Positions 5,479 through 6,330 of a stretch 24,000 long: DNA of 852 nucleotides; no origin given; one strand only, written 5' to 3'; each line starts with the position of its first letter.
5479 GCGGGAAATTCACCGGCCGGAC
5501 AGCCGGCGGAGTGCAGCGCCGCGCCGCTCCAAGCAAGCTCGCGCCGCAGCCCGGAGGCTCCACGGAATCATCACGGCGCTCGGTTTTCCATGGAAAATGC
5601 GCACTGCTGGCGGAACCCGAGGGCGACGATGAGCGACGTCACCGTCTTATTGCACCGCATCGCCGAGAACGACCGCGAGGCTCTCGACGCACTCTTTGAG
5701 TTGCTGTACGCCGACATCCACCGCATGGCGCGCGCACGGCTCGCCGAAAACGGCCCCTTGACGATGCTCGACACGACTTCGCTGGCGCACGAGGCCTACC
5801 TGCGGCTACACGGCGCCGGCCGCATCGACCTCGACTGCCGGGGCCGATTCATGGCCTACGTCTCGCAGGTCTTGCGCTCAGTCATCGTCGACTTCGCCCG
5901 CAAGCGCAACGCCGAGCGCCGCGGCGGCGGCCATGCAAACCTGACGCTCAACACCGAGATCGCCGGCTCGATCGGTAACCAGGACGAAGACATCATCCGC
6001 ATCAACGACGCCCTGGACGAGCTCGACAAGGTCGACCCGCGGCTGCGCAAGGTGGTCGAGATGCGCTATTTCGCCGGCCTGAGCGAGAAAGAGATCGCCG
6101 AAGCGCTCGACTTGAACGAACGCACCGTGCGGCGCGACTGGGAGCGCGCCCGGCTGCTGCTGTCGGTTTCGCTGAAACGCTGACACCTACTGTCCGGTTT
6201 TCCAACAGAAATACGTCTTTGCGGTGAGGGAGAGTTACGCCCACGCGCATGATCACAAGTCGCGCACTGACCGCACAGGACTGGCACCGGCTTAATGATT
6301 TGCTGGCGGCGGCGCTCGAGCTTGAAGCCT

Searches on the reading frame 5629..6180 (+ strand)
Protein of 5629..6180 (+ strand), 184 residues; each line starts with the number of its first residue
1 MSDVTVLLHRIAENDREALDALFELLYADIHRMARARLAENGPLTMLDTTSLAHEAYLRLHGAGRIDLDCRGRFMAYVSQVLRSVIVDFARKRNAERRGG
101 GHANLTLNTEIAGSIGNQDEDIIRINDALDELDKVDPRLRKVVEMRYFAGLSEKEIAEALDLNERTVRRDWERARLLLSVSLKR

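Call 10: search_protein_families(library=pfam, proteins=[window:5629-6180:+], max_evalue=0.01)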
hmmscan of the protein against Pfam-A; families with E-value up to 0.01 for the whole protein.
window:5629-6180:+ (184 aa): 8 families
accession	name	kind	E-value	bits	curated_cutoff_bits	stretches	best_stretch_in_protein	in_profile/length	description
PF07638.17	Sigma70_ECF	-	1.5e-40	139.5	21.1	1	1-180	1-181/185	ECF sigma factor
PF08281.18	Sigma70_r4_2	-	2e-12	47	25.7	1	129-177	5-53/54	Sigma-70, region 4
PF04545.22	Sigma70_r4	-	1.4e-08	34.5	24.1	1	132-169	2-39/50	Sigma-70, region 4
PF06530.18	Phage_antitermQ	-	7.1e-06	26.4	26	1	118-177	46-105/118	Phage antitermination protein Q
PF13384.12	HTH_23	-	0.00076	19.7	24.6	1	149-169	15-36/50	Homeodomain-like domain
PF00196.25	GerE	-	0.0033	17.5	23.5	1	148-168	15-35/57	Bacterial regulatory proteins, luxR family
PF06056.18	Terminase_5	-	0.0047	17.3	20.3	0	147-168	10-31/58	Putative ATPase subunit of terminase (gpP-like)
PF20432.4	Xre-like-HTH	-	0.0052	17.5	25.8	0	150-178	23-50/63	Antitoxin Xre-like helix-turn-helix domain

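Call 11: search_protein_families(library=ncbifam, proteins=[window:5629-6180:+], max_evalue=0.01)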
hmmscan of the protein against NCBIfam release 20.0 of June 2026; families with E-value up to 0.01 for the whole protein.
window:5629-6180:+ (184 aa): 52 families (the best 25 are shown)
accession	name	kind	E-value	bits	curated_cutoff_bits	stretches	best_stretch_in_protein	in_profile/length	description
TIGR02999.1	Sig-70_X6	subfamily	2.5e-48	164.4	126.15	1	1-182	1-182/183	ECF-type sigma factor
TIGR02937.1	sigma70-ECF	superfamily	6.2e-21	74.7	42.9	1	17-178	1-161/165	sigma-70 family RNA polymerase sigma factor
NF009172.0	PRK12519.1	subfamily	4.7e-10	39.3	222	1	8-178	20-185/194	RNA polymerase sigma factor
TIGR02983.1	SigE-fam_strep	subfamily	9.2e-10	38.6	141.55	1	48-180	32-156/162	SigE family RNA polymerase sigma factor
TIGR02984.1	Sig-70_plancto1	subfamily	1.8e-09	37.4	183.75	1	118-174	127-180/189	RNA polymerase sigma-70 factor, Planctomycetaceae-specific subfamily 1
NF058625.1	sigma_PG0214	equivalog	3.9e-09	36.4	130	1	55-178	37-157/170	GFO_1088 family ECF-type sigma factor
NF007228.0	PRK09646.1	subfamily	4.2e-09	36.3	226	1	3-168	16-176/194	ECF RNA polymerase sigma factor SigK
TIGR02948.1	SigW_bacill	equivalog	5.7e-09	36.3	243.1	1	8-178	9-180/187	RNA polymerase sigma factor SigW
NF007227.0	PRK09645.1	subfamily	2e-08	34.3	202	1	76-168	67-156/177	sigma-70 family RNA polymerase sigma factor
NF009181.0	PRK12529.1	equivalog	2.5e-08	34.3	247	1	26-172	23-166/179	RNA polymerase sigma factor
TIGR02985.1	Sig70_bacteroi1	subfamily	3.7e-08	33.7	126.4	1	71-178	49-158/162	RNA polymerase sigma-70 factor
NF007230.0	PRK09648.1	subfamily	1.6e-07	31.3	209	1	4-174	13-181/195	RNA polymerase sigma factor ShbA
NF007223.0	PRK09641.1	equivalog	2.4e-07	30.8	209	1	8-182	9-184/187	RNA polymerase sigma factor SigW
TIGR02989.1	Sig-70_gvs1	subfamily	7.3e-07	29.2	124.55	1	71-178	49-154/158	RNA polymerase sigma-70 factor, Rhodopirellula/Verrucomicrobium family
NF007216.0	PRK09638.1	equivalog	1.2e-06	28.5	194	1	6-169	7-161/180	RNA polymerase sigma factor SigY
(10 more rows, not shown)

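Call 21: find_related_loci(query=window:5629-6180:+, collection=genome_contigs, flank=6000)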
Query window:5629-6180:+ (184 aa) in genome_contigs; peptide patterns used: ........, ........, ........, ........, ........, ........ (x = any residue, [..] = any of these).
598 stretches matched a pattern (row limit reached: there are more); 224 encode a relative of the query (tblastn E <= 1e-3); the best 80 are kept; 80 distinct loci.
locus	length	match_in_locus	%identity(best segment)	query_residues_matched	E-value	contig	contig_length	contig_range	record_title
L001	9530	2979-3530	97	1-184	6e-116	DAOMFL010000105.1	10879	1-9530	MAG TPA_asm: Burkholderiaceae bacterium isolate AMR_MDS_5003 NODE_1647_length_10879_cov_17.780211, whole genome shotgun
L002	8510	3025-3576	96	1-184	3e-115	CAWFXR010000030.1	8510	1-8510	MAG: uncultured Gammaproteobacteria bacterium isolate MFD00905.bin.3.435 genome assembly, contig: contig_86885, whole ge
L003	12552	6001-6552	95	1-184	7e-114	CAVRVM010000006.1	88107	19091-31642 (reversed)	MAG: uncultured beta proteobacterium isolate MFD02199.bin.2.168 genome assembly, contig: contig_23247, whole genome shot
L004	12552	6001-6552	95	1-184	5e-114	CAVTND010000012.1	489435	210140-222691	MAG: uncultured beta proteobacterium isolate MFD02242.bin.3.433 genome assembly, contig: contig_4451, whole genome shotg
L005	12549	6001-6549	93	1-183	5e-112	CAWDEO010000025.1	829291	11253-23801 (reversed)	MAG: uncultured beta proteobacterium isolate MFD05942.bin.2.39 genome assembly, contig: contig_9311, whole genome shotgu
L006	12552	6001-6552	93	1-184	3e-110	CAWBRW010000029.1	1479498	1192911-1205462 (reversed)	MAG: uncultured beta proteobacterium isolate MFD00709.bin.1.205 genome assembly, contig: contig_8911, whole genome shotg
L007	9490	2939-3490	91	1-184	7e-109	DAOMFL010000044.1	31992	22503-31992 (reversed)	MAG TPA_asm: Burkholderiaceae bacterium isolate AMR_MDS_5003 NODE_188_length_31992_cov_15.856029, whole genome shotgun s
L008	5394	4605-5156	92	1-184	3e-109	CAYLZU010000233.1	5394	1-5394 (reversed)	MAG TPA_asm: uncultured Burkholderiaceae bacterium isolate binchicken_co274_145 genome assembly, contig: NODE_35756_leng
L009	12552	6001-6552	91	1-184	3e-108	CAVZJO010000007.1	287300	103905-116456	MAG: uncultured beta proteobacterium isolate MFD00962.bin.1.206 genome assembly, contig: contig_17420, whole genome shot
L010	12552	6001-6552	90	1-184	6e-107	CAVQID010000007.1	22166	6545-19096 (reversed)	MAG: uncultured beta proteobacterium isolate MFD09730.bin.2.125 genome assembly, contig: contig_14938, whole genome shot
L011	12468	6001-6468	89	2-157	8e-88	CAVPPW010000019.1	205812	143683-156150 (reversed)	MAG: uncultured beta proteobacterium isolate MFD09848.bin.2.119 genome assembly, contig: contig_29988, whole genome shot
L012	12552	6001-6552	71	1-184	7e-87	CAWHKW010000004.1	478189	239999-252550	MAG: uncultured beta proteobacterium isolate MFD02840.bin.1.387 genome assembly, contig: contig_11876, whole genome shot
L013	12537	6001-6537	59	1-179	3e-64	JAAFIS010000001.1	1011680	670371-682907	MAG: Betaproteobacteria bacterium isolate bin60.metabat.ball.085 WN_Betaproteobacteria_4_scaffold_1, whole genome shotgu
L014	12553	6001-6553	98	1-184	4e-99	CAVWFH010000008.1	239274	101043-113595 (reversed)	MAG: uncultured beta proteobacterium isolate MFD09730.bin.1.148 genome assembly, contig: contig_22856, whole genome shot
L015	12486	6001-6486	56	22-183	1e-59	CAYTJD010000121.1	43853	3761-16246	MAG TPA_asm: uncultured Solibacteraceae bacterium isolate binchicken_co279_128 genome assembly, contig: k141_4181436, wh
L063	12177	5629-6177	48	1-183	4e-51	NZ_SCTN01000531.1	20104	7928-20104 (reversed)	MAG: Aquabacterium sp. isolate FW301_bin.9 FW301_bin.9-63232, whole genome shotgun sequence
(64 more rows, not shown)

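Call 37: find_homologous_proteins(query=window:5629-6180:+, max_evalue=0.00001)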
Query window:5629-6180:+ (184 aa): 7672 proteins with E <= 0.00001 among 8000 candidates; the best 120 are listed.
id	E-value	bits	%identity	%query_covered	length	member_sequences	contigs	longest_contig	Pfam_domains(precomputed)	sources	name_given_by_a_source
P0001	5.1e-108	377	97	100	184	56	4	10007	PF07638.18,PF04545.23,PF06530.19,PF08281.19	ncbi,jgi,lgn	jgi:RNA polymerase sigma factor (TIGR02999 family)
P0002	9.1e-106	369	96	100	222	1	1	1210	PF07638.18,PF04545.23,PF06530.19,PF08281.19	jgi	jgi:RNA polymerase sigma factor (TIGR02999 family)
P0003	8.8e-105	366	95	100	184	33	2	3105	PF07638.18,PF04545.23,PF06530.19,PF08281.19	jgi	jgi:RNA polymerase sigma factor (TIGR02999 family)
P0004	2.3e-104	365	94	99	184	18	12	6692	PF07638.18,PF04545.23,PF06530.19,PF08281.19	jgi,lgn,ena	-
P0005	1.3e-102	359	92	100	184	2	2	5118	PF07638.18,PF04545.23,PF06530.19,PF08281.19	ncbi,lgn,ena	-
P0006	4.3e-102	357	92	100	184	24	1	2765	PF07638.18,PF04545.23,PF06530.19,PF08281.19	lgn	-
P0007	4.7e-102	357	92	100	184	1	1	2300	PF07638.18,PF04545.23,PF06530.19,PF08281.19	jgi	-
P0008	2.3e-101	355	90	100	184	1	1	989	PF07638.18,PF04545.23,PF08281.19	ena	-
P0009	3.5e-99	348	90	100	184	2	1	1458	PF07638.18,PF04545.23,PF08281.19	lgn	-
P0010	4.5e-99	347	90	100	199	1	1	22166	PF07638.18,PF04545.23,PF06530.19,PF08281.19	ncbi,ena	-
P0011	1.5e-98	346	89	100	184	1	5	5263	PF07638.18,PF04545.23,PF08281.19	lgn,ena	-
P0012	3.9e-98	344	89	100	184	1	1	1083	PF07638.18,PF04545.23,PF06530.19,PF08281.19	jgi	jgi:RNA polymerase sigma factor (TIGR02999 family)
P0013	1.2e-97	343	89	100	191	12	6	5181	PF07638.18,PF04545.23,PF06530.19,PF08281.19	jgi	jgi:RNA polymerase sigma factor (TIGR02999 family)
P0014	4.8e-97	341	89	100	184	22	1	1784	PF07638.18,PF04545.23,PF08281.19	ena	-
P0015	1.2e-96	340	89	99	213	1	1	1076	PF07638.18,PF04545.23,PF08281.19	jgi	jgi:RNA polymerase sigma factor (TIGR02999 family)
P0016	2.4e-96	339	99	87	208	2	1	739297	PF07638.18,PF04545.23,PF08281.19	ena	-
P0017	3.7e-96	338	90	100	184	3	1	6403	PF07638.18,PF04545.23,PF08281.19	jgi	jgi:RNA polymerase sigma factor (TIGR02999 family)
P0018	8.1e-96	337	88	100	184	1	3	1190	PF07638.18,PF04545.23,PF08281.19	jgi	jgi:RNA polymerase sigma factor (TIGR02999 family)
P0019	1.4e-95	336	87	99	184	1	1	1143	PF07638.18,PF04545.23,PF06530.19,PF08281.19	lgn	-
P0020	5.2e-95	334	86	100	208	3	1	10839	PF07638.18,PF04545.23,PF08281.19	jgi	-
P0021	1.2e-94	333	87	100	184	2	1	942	PF07638.18,PF04545.23,PF06530.19,PF08281.19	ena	-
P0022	4.3e-94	331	86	100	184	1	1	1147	PF07638.18,PF04545.23,PF06530.19,PF08281.19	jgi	jgi:RNA polymerase sigma factor (TIGR02999 family)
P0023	4.9e-93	328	85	100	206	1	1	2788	PF07638.18,PF04545.23,PF06530.19,PF08281.19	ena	-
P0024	1.2e-92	327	86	99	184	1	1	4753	PF07638.18,PF04545.23,PF06530.19,PF08281.19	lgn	-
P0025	1.6e-92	326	85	100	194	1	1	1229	PF07638.18,PF04545.23,PF08281.19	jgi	jgi:RNA polymerase sigma factor (TIGR02999 family)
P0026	1.9e-92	326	85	100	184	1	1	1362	PF07638.18,PF04545.23,PF08281.19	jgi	jgi:RNA polymerase sigma factor (TIGR02999 family)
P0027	1.9e-92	326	85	100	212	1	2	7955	PF07638.18,PF04545.23,PF08281.19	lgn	-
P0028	2.0e-92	326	85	100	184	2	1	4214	PF07638.18,PF04545.23,PF08281.19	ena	-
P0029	7.0e-92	324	84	100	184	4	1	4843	PF07638.18,PF04545.23,PF06530.19,PF08281.19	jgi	-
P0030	3.0e-91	322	83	99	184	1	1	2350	PF07638.18,PF04545.23,PF06530.19,PF08281.19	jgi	jgi:RNA polymerase sigma factor (TIGR02999 family)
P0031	4.9e-91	321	83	99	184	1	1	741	PF07638.18,PF04545.23,PF06530.19,PF08281.19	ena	-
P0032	6.3e-91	321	84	100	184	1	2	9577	PF07638.18,PF04545.23,PF08281.19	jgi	jgi:RNA polymerase sigma factor (TIGR02999 family)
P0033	1.1e-90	320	83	99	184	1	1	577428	PF07638.18,PF04545.23,PF06530.19,PF08281.19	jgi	jgi:RNA polymerase sigma factor (TIGR02999 family)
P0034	1.9e-90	319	83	100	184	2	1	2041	PF07638.18,PF04545.23,PF08281.19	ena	-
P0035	2.8e-90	319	84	100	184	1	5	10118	PF07638.18,PF04545.23,PF08281.19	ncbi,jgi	jgi:RNA polymerase sigma factor (TIGR02999 family)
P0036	2.2e-89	316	83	99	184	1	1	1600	PF07638.18,PF04545.23,PF06530.19,PF08281.19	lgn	-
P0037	5.3e-89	315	82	99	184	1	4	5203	PF07638.18,PF04545.23,PF06530.19,PF08281.19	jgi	jgi:RNA polymerase sigma factor (TIGR02999 family)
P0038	1.4e-88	313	82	100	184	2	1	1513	PF07638.18,PF04545.23,PF06530.19,PF08281.19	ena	-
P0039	3.0e-88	312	79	100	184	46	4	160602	PF07638.18,PF04545.23,PF08281.19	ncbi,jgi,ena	-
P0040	1.0e-87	310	80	100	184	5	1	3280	PF07638.18,PF04545.23,PF08281.19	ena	-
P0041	1.3e-87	310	80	100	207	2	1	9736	PF07638.18,PF04545.23,PF08281.19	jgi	jgi:RNA polymerase sigma factor (TIGR02999 family)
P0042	2.2e-87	309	81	100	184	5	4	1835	PF07638.18,PF04545.23,PF06530.19,PF08281.19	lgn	-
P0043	2.3e-87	309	80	99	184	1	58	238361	PF07638.18,PF04545.23,PF08281.19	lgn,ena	-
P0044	2.4e-87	309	79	100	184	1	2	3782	PF07638.18,PF04545.23,PF08281.19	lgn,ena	-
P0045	2.6e-87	309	79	100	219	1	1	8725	PF07638.18,PF04545.23,PF08281.19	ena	-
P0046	2.6e-87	309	79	99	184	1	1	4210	PF20432.5,PF07638.18,PF04545.23,PF06530.19,PF08281.19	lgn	-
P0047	2.9e-87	309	80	100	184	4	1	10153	PF07638.18,PF04545.23,PF06530.19,PF08281.19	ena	-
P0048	3.7e-87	309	81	100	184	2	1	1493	PF07638.18,PF04545.23,PF06530.19,PF08281.19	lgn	-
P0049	4.5e-87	308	79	100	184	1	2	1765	PF07638.18,PF04545.23,PF08281.19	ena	-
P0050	6.5e-87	308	79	100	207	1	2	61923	PF07638.18,PF04545.23,PF08281.19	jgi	jgi:RNA polymerase sigma factor (TIGR02999 family)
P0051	6.6e-87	308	80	99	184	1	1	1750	PF07638.18,PF04545.23,PF06530.19,PF08281.19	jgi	jgi:RNA polymerase sigma factor (TIGR02999 family)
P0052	1.1e-86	307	79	100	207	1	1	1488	PF07638.18,PF04545.23,PF06530.19,PF08281.19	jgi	jgi:RNA polymerase sigma factor (TIGR02999 family)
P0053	1.2e-86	307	79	100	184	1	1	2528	PF07638.18,PF04545.23,PF08281.19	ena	-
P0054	1.4e-86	307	80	100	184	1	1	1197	PF07638.18,PF04545.23,PF08281.19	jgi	jgi:RNA polymerase sigma factor (TIGR02999 family)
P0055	4.3e-86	305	80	100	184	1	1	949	PF07638.18,PF04545.23,PF06530.19,PF08281.19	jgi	jgi:RNA polymerase sigma factor (TIGR02999 family)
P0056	7.0e-86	305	79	100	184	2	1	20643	PF07638.18,PF04545.23,PF08281.19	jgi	jgi:RNA polymerase sigma factor (TIGR02999 family)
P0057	1.0e-85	304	78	100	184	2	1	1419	PF07638.18,PF04545.23,PF08281.19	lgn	-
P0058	1.0e-85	304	79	99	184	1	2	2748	PF07638.18,PF04545.23,PF08281.19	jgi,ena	-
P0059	1.2e-85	304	78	100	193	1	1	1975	PF07638.18,PF04545.23,PF08281.19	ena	-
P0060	3.2e-85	302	81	100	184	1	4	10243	PF07638.18,PF04545.23,PF08281.19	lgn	-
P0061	4.3e-85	302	76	100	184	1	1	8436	PF07638.18,PF04545.23,PF08281.19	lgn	-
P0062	2.2e-84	300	77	100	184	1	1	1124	PF07638.18,PF04545.23,PF08281.19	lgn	-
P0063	2.3e-84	300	78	100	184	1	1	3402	PF07638.18,PF04545.23,PF08281.19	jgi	-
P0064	5.7e-84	298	77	99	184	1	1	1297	PF07638.18,PF04545.23,PF08281.19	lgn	-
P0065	6.8e-84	298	78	100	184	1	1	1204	PF07638.18,PF04545.23,PF08281.19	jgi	jgi:RNA polymerase sigma factor (TIGR02999 family)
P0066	1.6e-83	297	77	99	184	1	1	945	PF07638.18,PF04545.23,PF08281.19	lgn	-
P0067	2.3e-83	296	76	100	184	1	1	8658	PF07638.18,PF04545.23,PF08281.19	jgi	jgi:RNA polymerase sigma factor (TIGR02999 family)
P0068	5.8e-83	295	76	100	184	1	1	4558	PF07638.18,PF04545.23,PF08281.19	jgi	-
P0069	6.7e-83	295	79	99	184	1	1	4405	PF07638.18,PF04545.23,PF06530.19,PF08281.19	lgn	-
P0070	1.3e-82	294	75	100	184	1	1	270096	PF07638.18,PF04545.23,PF08281.19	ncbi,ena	-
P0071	2.6e-82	293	76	100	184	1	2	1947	PF07638.18,PF04545.23,PF08281.19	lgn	-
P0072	3.0e-82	293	74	100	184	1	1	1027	PF07638.18,PF04545.23,PF08281.19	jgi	jgi:RNA polymerase sigma factor (TIGR02999 family)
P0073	3.7e-82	292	83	100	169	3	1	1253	PF07638.18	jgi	jgi:RNA polymerase sigma factor (TIGR02999 family)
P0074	6.4e-82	292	74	100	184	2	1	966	PF07638.18,PF04545.23,PF08281.19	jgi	-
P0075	1.1e-81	291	76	100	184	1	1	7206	PF07638.18,PF04545.23,PF08281.19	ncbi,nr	ncbi:MAG: sigma-70 family RNA polymerase sigma factor [Rubrivivax sp.]|nr:sigma-70 family RNA polyme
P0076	3.0e-81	289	74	100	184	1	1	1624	PF07638.18,PF04545.23,PF08281.19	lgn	-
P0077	4.2e-81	289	73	99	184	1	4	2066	PF07638.18,PF04545.23,PF08281.19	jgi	jgi:RNA polymerase sigma factor (TIGR02999 family)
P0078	1.1e-80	288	74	100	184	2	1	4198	PF07638.18,PF04545.23,PF08281.19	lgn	-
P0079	2.3e-80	287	75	100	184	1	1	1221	PF07638.18,PF04545.23,PF08281.19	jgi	jgi:RNA polymerase sigma factor (TIGR02999 family)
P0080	2.6e-80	286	74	100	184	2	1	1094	PF07638.18,PF04545.23,PF08281.19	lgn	-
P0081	4.3e-80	286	73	100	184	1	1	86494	PF07638.18,PF04545.23,PF08281.19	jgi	jgi:RNA polymerase sigma factor (TIGR02999 family)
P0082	4.9e-80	286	74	100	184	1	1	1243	PF07638.18,PF04545.23,PF08281.19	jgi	jgi:RNA polymerase sigma factor (TIGR02999 family)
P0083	4.9e-80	286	73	100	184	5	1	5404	PF07638.18,PF04545.23,PF08281.19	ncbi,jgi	-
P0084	1.3e-79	284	73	100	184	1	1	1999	PF07638.18,PF04545.23,PF08281.19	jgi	jgi:RNA polymerase sigma factor (TIGR02999 family)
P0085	1.4e-79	284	72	100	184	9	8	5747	PF07638.18,PF04545.23,PF08281.19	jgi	jgi:RNA polymerase sigma factor (TIGR02999 family)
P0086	2.4e-79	283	73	100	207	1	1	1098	PF07638.18,PF04545.23,PF08281.19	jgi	jgi:RNA polymerase sigma factor (TIGR02999 family)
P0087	3.3e-79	283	73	100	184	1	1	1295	PF07638.18,PF04545.23,PF08281.19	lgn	-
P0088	3.8e-79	283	74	100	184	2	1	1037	PF07638.18,PF04545.23,PF08281.19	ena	-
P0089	8.0e-79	282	74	100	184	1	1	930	PF07638.18,PF04545.23,PF08281.19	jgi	jgi:RNA polymerase sigma factor (TIGR02999 family)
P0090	1.4e-78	281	74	100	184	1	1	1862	PF07638.18,PF04545.23,PF08281.19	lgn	-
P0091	6.9e-78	279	88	84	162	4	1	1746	PF07638.18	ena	-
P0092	7.0e-78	279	73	100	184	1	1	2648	PF07638.18,PF04545.23,PF08281.19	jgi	jgi:RNA polymerase sigma factor (TIGR02999 family)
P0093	7.4e-78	278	71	100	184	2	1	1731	PF07638.18,PF04545.23,PF08281.19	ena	-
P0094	2.3e-77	277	72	100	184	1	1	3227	PF07638.18,PF04545.23,PF08281.19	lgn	-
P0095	3.1e-77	276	72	100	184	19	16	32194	PF07638.18,PF04545.23,PF08281.19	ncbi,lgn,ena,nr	ncbi:MAG: sigma-70 family RNA polymerase sigma factor [Rubrivivax sp.]|nr:sigma-70 family RNA polyme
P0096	3.1e-77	276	71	100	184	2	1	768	PF07638.18,PF04545.23,PF08281.19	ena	-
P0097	7.5e-77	275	71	100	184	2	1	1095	PF07638.18,PF04545.23,PF08281.19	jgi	jgi:RNA polymerase sigma factor (TIGR02999 family)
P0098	1.2e-76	275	72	100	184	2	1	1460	PF07638.18,PF04545.23,PF08281.19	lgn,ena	-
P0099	2.7e-76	273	71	99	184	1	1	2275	PF07638.18,PF04545.23,PF08281.19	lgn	-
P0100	2.9e-76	273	72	100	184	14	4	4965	PF07638.18,PF04545.23,PF08281.19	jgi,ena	-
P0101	3.5e-76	273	71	99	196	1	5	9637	PF07638.18,PF04545.23,PF08281.19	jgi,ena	jgi:RNA polymerase sigma factor (TIGR02999 family)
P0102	5.9e-76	272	71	100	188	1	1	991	PF07638.18,PF04545.23,PF08281.19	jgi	jgi:RNA polymerase sigma factor (TIGR02999 family)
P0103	9.5e-76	272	71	100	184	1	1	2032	PF07638.18,PF04545.23,PF08281.19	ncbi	-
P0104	1.3e-75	271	71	100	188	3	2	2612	PF07638.18,PF04545.23,PF08281.19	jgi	jgi:RNA polymerase sigma factor (TIGR02999 family)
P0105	1.4e-75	271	69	100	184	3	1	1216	PF07638.18,PF04545.23,PF08281.19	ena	-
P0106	2.6e-75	270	70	100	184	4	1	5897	PF07638.18,PF04545.23,PF08281.19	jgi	jgi:RNA polymerase sigma factor (TIGR02999 family)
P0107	3.0e-75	270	70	100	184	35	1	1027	PF07638.18,PF04545.23,PF08281.19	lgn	-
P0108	5.0e-74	266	71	99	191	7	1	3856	PF07638.18,PF04545.23,PF08281.19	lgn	-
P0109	7.4e-74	265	69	99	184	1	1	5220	PF07638.18,PF04545.23,PF08281.19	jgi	jgi:RNA polymerase sigma factor (TIGR02999 family)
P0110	8.5e-74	265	71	100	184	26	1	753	PF07638.18,PF04545.23,PF08281.19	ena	-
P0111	1.1e-73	265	67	100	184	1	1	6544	PF07638.18,PF04545.23,PF08281.19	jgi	jgi:RNA polymerase sigma factor (TIGR02999 family)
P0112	1.2e-73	265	70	100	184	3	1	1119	PF07638.18,PF04545.23,PF08281.19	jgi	-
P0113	2.0e-73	264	69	100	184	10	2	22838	PF07638.18,PF04545.23,PF08281.19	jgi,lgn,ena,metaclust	metaclust:\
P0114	4.1e-73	263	68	100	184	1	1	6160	PF07638.18,PF04545.23,PF08281.19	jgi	jgi:RNA polymerase sigma factor (TIGR02999 family)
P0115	5.2e-73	263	67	100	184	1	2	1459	PF07638.18,PF04545.23,PF08281.19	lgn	-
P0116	8.8e-73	262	67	100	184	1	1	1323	PF07638.18,PF04545.23,PF06530.19,PF08281.19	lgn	-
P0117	1.5e-72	261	66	100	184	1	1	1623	PF07638.18,PF04545.23,PF08281.19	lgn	-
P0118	2.3e-72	261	70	99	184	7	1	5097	PF07638.18,PF04545.23,PF08281.19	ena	-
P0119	2.7e-72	260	66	99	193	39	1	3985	PF07638.18,PF04545.23,PF08281.19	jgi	jgi:RNA polymerase sigma factor (TIGR02999 family)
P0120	3.1e-72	260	70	100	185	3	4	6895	PF07638.18,PF04545.23,PF08281.19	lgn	-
